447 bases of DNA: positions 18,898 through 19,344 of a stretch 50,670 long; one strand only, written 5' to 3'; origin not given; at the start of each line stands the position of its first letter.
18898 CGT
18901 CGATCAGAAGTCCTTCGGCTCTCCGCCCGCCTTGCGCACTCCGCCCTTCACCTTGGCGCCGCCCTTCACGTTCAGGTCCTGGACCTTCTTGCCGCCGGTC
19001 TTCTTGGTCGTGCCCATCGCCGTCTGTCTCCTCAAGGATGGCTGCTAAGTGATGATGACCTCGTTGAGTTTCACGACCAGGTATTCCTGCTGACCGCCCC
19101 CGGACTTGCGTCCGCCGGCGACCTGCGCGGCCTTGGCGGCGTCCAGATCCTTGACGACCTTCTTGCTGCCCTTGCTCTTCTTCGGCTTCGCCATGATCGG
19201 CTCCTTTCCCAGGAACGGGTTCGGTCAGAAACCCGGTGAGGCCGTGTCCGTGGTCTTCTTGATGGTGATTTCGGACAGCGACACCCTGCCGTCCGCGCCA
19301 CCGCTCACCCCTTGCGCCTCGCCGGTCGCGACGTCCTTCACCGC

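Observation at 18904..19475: Unannotated tandem trio of small ORFs encoding Lys-rich peptides with a shared Gly-Gly leader-like motif and Hcp-like C-terminal strands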

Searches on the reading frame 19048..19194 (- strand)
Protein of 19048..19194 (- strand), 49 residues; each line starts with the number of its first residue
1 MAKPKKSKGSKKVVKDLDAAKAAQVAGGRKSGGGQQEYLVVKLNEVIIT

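Call 3: search_protein_families(library=pfam, proteins=[window:19048-19194:-], max_evalue=10)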
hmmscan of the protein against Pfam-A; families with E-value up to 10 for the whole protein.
seq(49 aa): 1 family
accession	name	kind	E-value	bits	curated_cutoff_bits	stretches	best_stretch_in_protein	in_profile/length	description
PF05638.18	T6SS_HCP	-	0.1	13.3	23.5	1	22-49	78-105/129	Type VI secretion system effector, Hcp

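Call 4: search_protein_families(library=ncbifam, proteins=[window:19048-19194:-], max_evalue=10)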
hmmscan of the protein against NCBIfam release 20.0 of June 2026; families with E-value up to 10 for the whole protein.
seq(49 aa): 0 families

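Call 8: find_homologous_proteins(query=window:19048-19194:-, max_evalue=0.01)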
Query seq(49 aa) (49 aa): 9 proteins with E <= 0.01 among 9 candidates.
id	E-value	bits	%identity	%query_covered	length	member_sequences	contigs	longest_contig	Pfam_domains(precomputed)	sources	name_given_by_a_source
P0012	3.2e-21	90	98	100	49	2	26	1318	-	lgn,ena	-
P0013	1.2e-19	85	85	69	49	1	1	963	-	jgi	jgi:hypothetical protein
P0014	7.2e-19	83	88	69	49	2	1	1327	-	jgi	-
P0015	9.7e-19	83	90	100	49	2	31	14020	-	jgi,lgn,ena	jgi:hypothetical protein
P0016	1.1e-18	82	88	69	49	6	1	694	-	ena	-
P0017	1.2e-18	82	91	69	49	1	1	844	-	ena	-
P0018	1.2e-17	79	88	100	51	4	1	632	-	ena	-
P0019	1.7e-15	73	83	98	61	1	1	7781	-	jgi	jgi:hypothetical protein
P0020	2.4e-7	48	77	78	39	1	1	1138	-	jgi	jgi:hypothetical protein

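Call 11: find_encoding_contigs(protein=P0015, flank=10000, max_places=6)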
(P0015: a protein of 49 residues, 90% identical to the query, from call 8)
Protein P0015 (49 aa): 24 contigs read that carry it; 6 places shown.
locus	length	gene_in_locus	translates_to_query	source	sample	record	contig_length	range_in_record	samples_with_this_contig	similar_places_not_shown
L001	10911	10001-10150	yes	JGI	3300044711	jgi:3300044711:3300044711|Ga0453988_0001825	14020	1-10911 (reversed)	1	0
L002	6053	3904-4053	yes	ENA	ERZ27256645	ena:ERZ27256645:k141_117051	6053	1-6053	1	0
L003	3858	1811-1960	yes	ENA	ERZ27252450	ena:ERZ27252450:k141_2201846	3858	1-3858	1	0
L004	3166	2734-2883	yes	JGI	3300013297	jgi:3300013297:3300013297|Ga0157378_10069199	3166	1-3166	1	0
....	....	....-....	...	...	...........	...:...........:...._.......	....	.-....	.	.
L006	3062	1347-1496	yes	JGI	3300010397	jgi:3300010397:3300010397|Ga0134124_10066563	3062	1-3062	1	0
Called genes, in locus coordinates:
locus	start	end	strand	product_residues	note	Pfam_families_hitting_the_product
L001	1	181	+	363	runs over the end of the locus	PF02746:MR_MLE_N, PF13378:MR_MLE_C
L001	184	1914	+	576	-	PF02776:TPP_enzyme_N, PF00205:TPP_enzyme_M, PF02775:TPP_enzyme_C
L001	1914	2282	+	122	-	-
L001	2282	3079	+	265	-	PF00106:adh_short, PF13561:adh_short_C2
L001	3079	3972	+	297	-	PF00106:adh_short, PF08659:KR, PF23441:SDR, PF13561:adh_short_C2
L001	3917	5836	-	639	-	PF00753:Lactamase_B, PF12706:Lactamase_B_2 (weak), PF14863:Alkyl_sulf_dimr, PF14864:Alkyl_sulf_C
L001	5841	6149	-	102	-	PF03992:ABM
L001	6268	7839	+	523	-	PF00496:SBP_bac_5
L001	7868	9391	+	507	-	PF00496:SBP_bac_5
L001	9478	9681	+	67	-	-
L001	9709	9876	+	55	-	-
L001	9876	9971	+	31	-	-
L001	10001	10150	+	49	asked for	-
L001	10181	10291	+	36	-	-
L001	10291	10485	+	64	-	-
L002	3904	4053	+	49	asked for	-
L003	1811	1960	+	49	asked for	-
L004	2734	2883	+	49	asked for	-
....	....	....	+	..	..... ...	-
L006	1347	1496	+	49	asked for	-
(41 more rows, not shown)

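Call 13: find_encoding_contigs(protein=P0019, flank=10000, max_places=4)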
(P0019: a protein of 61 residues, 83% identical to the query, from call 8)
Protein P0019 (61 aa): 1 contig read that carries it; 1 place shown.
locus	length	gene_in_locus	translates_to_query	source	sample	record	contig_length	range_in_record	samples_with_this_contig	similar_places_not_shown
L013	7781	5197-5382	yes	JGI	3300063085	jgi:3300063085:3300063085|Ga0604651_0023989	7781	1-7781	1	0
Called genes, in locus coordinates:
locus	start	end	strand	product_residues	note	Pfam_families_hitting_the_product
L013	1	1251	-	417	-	?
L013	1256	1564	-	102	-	PF03992:ABM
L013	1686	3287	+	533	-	PF00496:SBP_bac_5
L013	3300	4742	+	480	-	PF00496:SBP_bac_5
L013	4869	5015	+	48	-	-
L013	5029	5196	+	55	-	-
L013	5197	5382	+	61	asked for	-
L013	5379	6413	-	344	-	PF08240:ADH_N, PF00107:ADH_zinc_N, PF13602:ADH_zinc_N_2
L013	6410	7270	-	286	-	PF04909:Amidohydro_2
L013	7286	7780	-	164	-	?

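Call 40: find_homologous_proteins(query=A5, max_evalue=0.001)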
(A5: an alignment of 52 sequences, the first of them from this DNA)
Query A5 (52 sequences) (49 aa, profile of the alignment): 501 proteins with E <= 0.001 among 8000 candidates; the best 120 are listed.
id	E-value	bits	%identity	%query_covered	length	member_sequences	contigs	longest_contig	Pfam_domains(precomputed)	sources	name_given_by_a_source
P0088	4.6e-17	80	67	73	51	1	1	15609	-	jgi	jgi:hypothetical protein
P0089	4.8e-17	79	56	100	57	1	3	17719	-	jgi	jgi:hypothetical protein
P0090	1.5e-16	78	60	100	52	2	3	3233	-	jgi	jgi:hypothetical protein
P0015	3.7e-16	77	90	100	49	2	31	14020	-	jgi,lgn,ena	jgi:hypothetical protein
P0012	1.3e-15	75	98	100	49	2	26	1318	-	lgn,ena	-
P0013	1.5e-15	75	85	69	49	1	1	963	-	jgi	jgi:hypothetical protein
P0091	2.2e-15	74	60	71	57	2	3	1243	-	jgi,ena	-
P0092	3.4e-15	74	60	71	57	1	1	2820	-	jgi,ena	-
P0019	4.6e-15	73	83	98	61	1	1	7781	-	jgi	jgi:hypothetical protein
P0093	4.9e-15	73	51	71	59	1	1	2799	-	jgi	jgi:hypothetical protein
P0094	6.3e-15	73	51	71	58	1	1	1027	-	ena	-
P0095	6.9e-15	73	51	71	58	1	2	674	-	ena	-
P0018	7.2e-15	72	88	100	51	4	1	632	-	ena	-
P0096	8.7e-15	72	48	94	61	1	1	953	-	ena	-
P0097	8.8e-15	72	51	100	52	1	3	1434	-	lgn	-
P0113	4.6e-11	60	56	55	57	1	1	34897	-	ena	-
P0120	1.3e-9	56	71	43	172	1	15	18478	PF05638.19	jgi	jgi:type VI secretion system secreted protein Hcp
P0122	2.7e-9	55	-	-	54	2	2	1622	PF05638.19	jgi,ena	-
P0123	2.8e-9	55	67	43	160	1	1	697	PF05638.19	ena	-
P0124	4.0e-9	54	71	43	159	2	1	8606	PF05638.19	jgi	jgi:type VI secretion system secreted protein Hcp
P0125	4.1e-9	54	67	43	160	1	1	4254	PF05638.19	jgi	jgi:type VI secretion system secreted protein Hcp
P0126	4.6e-9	54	71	43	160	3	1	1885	PF05638.19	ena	-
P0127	4.9e-9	54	71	43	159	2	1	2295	PF05638.19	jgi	jgi:type VI secretion system secreted protein Hcp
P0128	5.5e-9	54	34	78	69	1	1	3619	PF05638.19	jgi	jgi:type VI protein secretion system component Hcp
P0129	5.8e-9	54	71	43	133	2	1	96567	PF05638.19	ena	-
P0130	7.5e-9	53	86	43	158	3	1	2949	PF05638.19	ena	-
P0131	7.7e-9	53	81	43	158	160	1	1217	PF05638.19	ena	-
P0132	7.9e-9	53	52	43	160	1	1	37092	PF05638.19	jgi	jgi:type VI secretion system secreted protein Hcp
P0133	8.2e-9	53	81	43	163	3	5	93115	PF05638.19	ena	-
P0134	9.2e-9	53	81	43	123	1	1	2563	PF05638.19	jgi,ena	-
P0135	9.5e-9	53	81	43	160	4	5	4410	PF05638.19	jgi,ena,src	-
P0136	1.1e-8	53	76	43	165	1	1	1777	PF05638.19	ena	-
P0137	1.1e-8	53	62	43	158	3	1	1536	PF05638.19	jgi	jgi:type VI secretion system secreted protein Hcp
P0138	1.3e-8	52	81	43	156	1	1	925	PF05638.19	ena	-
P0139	1.3e-8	52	71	43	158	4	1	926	PF05638.19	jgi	-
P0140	1.4e-8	52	80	51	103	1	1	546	-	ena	-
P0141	1.7e-8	52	71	43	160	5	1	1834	PF05638.19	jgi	jgi:type VI secretion system secreted protein Hcp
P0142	1.8e-8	52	76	43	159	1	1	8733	PF05638.19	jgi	jgi:type VI secretion system secreted protein Hcp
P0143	1.9e-8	52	71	43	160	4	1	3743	PF05638.19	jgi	-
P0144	2.0e-8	52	71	43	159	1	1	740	PF05638.19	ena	-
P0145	2.0e-8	52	67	43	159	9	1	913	PF05638.19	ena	-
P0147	2.3e-8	52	76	43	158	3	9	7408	PF05638.19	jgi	jgi:type VI secretion system secreted protein Hcp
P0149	2.4e-8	52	62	43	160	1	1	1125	PF05638.19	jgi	jgi:type VI secretion system secreted protein Hcp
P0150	2.8e-8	51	81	43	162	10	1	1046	PF05638.19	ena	-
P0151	2.8e-8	51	81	43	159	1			PF05638.19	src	-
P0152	3.2e-8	51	81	43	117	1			PF05638.19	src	-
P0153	3.3e-8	51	67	43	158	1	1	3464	PF05638.19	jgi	jgi:type VI secretion system secreted protein Hcp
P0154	3.4e-8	51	57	43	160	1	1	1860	PF05638.19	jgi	jgi:type VI secretion system secreted protein Hcp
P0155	3.4e-8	51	76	43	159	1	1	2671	PF05638.19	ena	-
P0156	3.4e-8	51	67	43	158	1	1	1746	PF05638.19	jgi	jgi:type VI secretion system secreted protein Hcp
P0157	3.4e-8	51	76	43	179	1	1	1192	PF05638.19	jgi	jgi:type VI secretion system secreted protein Hcp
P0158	3.6e-8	51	67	43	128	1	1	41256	PF05638.19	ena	-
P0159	3.7e-8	51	71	43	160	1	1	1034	PF05638.19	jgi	-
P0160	3.7e-8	51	81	43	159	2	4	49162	PF05638.19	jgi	jgi:type VI secretion system secreted protein Hcp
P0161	3.7e-8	51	62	43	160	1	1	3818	PF05638.19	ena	-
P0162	3.8e-8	51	76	43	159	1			PF05638.19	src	-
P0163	3.8e-8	51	76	43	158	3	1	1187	PF05638.19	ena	-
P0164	3.8e-8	51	71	43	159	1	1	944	PF05638.19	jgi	jgi:type VI secretion system secreted protein Hcp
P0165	3.9e-8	51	71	43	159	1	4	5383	PF05638.19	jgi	jgi:type VI secretion system secreted protein Hcp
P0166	4.0e-8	51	71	43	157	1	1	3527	PF05638.19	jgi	jgi:type VI secretion system secreted protein Hcp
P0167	4.0e-8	51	71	43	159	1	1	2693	PF05638.19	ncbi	-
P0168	4.0e-8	51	71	43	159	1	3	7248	PF05638.19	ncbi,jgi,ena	-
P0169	4.3e-8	51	76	43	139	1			PF05638.19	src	-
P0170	4.9e-8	51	71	43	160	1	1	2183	PF05638.19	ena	-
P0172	5.2e-8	50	67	43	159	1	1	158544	PF05638.19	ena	-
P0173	5.2e-8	50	81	43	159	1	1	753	PF05638.19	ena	-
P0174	5.5e-8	50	57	43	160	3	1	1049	PF05638.19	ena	-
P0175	5.5e-8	50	86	43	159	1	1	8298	PF05638.19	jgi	jgi:type VI secretion system secreted protein Hcp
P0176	5.5e-8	50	62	43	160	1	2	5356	PF05638.19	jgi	jgi:type VI secretion system secreted protein Hcp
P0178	6.2e-8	50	81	43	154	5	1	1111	PF05638.19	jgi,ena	-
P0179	6.8e-8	50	76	43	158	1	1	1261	PF05638.19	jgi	jgi:type VI secretion system secreted protein Hcp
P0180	7.1e-8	50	71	43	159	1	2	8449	PF05638.19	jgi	jgi:type VI secretion system secreted protein Hcp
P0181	7.3e-8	50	67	43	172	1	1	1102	PF05638.19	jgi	jgi:type VI secretion system secreted protein Hcp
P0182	7.3e-8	50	81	43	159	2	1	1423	PF05638.19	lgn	-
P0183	7.6e-8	50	67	43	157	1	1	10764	PF05638.19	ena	-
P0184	7.7e-8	50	86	43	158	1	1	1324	PF05638.19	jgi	-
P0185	7.7e-8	50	76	43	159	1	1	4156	PF05638.19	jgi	jgi:type VI secretion system secreted protein Hcp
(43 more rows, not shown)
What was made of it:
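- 501 hits in the 5.8-billion-protein set; this count includes full-length Hcp proteins (call 40).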

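Call 41: find_encoding_contigs(protein=P0113, flank=10000, max_places=2)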
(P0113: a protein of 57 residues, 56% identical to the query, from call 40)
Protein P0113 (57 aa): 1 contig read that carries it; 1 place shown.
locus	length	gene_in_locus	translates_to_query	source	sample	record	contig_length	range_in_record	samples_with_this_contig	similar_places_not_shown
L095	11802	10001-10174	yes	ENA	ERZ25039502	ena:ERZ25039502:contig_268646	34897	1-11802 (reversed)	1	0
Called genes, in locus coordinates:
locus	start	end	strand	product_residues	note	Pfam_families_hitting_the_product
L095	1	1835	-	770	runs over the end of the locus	PF02515:CoA_transf_3, PF25084:LbH_EIF2B, PF00132:Hexapep (weak), PF02515:CoA_transf_3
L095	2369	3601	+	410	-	-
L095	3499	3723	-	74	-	-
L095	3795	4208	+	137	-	PF01842:ACT (faint)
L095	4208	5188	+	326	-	PF01261:AP_endonuc_2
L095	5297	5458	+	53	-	-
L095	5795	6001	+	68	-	-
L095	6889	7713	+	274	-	PF01243:PNPOx_N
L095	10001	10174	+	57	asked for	-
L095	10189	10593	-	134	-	PF01262:AlaDh_PNT_C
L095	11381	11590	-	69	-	-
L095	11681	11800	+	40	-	?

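Call 42: find_encoding_contigs(protein=P0089, flank=10000, max_places=3)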
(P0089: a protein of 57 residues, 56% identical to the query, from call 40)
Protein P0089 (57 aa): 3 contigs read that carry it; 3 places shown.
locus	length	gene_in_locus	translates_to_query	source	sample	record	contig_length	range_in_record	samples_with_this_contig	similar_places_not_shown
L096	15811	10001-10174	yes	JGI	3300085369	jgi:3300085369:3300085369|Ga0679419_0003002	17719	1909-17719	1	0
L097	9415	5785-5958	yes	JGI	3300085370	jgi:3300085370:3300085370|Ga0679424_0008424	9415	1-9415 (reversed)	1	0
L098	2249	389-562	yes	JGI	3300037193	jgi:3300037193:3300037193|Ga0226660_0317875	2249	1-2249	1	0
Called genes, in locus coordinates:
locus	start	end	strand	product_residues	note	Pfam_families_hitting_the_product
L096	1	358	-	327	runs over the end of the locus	PF03401:TctC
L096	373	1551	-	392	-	PF02515:CoA_transf_3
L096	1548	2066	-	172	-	PF00132:Hexapep (weak), PF25087:GMPPB_C (faint), PF25084:LbH_EIF2B, PF00132:Hexapep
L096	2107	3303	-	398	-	PF02515:CoA_transf_3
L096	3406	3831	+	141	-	-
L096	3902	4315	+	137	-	PF13840:ACT_7 (faint), PF22468:ACT_9 (faint), PF01842:ACT (weak)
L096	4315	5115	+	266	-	PF01261:AP_endonuc_2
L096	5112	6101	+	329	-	PF02754:CCG (weak)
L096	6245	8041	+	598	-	PF02776:TPP_enzyme_N, PF00205:TPP_enzyme_M, PF02775:TPP_enzyme_C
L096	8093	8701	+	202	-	PF01243:PNPOx_N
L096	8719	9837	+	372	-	PF02746:MR_MLE_N, PF13378:MR_MLE_C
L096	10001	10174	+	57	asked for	-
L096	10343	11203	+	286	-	PF09935:DUF2167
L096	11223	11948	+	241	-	-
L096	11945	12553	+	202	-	PF01694:Rhomboid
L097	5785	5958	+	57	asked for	-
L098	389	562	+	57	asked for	-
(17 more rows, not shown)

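Call 43: find_encoding_contigs(protein=P0088, flank=10000, max_places=2)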
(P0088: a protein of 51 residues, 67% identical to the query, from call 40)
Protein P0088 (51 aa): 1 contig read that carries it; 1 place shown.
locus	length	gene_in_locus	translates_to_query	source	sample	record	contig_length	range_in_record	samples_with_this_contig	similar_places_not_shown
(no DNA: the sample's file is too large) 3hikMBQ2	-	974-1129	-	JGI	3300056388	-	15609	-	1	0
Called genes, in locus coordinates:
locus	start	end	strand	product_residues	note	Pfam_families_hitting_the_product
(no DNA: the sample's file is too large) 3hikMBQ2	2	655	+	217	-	?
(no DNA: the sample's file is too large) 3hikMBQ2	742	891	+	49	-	-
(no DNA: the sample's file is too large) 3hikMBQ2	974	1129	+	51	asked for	-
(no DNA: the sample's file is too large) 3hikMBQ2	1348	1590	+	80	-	-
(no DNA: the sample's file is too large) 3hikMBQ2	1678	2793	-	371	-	PF05222:AlaDh_PNT_N, PF01262:AlaDh_PNT_C, PF02826:2-Hacid_dh_C (weak)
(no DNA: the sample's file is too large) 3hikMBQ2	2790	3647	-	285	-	PF02129:Peptidase_S15, PF02230:Abhydrolase_2 (faint), PF00561:Abhydrolase_1, PF12146:Hydrolase_4, PF12697:Abhydrolase_6, PF00326:Peptidase_S9, PF01738:DLH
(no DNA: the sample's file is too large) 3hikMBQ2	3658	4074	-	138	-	PF01575:MaoC_dehydratas, PF13452:FAS1_DH_region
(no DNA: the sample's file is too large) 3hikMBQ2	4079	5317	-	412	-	PF02771:Acyl-CoA_dh_N, PF02770:Acyl-CoA_dh_M, PF00441:Acyl-CoA_dh_1, PF08028:Acyl-CoA_dh_2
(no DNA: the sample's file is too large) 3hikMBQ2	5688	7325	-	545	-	PF00496:SBP_bac_5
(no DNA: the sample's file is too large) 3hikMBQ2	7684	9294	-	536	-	PF00496:SBP_bac_5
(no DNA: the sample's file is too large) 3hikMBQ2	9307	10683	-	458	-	PF00890:FAD_binding_2 (weak), PF01266:DAO (faint), PF03486:HI0933_like (faint), PF07992:Pyr_redox_2, PF12831:FAD_oxidored, PF13450:NAD_binding_8 (weak), PF00070:Pyr_redox, PF02852:Pyr_redox_dim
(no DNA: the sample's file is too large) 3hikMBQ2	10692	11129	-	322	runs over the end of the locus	PF04392:ABC_sub_bind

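Call 45: search_protein_families(library=ncbifam, proteins=[P0140, P0089, P0122], max_evalue=1)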
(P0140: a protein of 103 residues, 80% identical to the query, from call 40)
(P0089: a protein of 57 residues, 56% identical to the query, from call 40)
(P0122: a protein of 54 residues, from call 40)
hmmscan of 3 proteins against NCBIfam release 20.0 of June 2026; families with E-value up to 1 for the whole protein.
P0140 (103 aa): 6 families
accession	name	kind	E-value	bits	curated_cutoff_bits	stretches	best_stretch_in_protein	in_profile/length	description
TIGR03798.1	leader_Nif11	subfamily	3.7e-06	27.1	32.3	1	17-76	16-68/68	Nif11-like leader peptide family RiPP precursor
NF038167.1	cyan_ocin_like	subfamily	0.0004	20.5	32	1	64-83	10-29/72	CTB family bacteriocin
TIGR03898.1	lanti_MRSA_kill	subfamily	0.0039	17.1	23.5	1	60-76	26-44/44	mersacidin/lichenicidin family type 2 lantibiotic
TIGR03793.1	leader_NHLP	domain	0.0069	16.2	50.9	1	56-76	57-77/77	NHLP leader peptide family RiPP precursor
NF033456.1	RiPP_CCRG-2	domain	0.14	12.1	24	1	64-76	5-17/18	CCRG-2 family RiPP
TIGR03949.1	bact_IIb_cerein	subfamily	0.19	11.5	21.5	0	64-77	3-16/45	class IIb bacteriocin, lactobin A/cerein 7B family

P0089 (57 aa): 0 families

P0122 (54 aa): 1 family
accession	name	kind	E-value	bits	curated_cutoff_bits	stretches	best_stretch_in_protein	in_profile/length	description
TIGR03344.1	VI_effect_Hcp1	subfamily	0.0016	18.3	58.9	1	22-53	52-83/167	type VI secretion system tube protein TssD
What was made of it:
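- Closest known: Nif11-like and NHLP leader RiPP precursor families. Same: One family member (P0140) has a Nif11-like leader (call 45).
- One relative has a Nif11-like leader, a class known from modified peptides (call 45).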
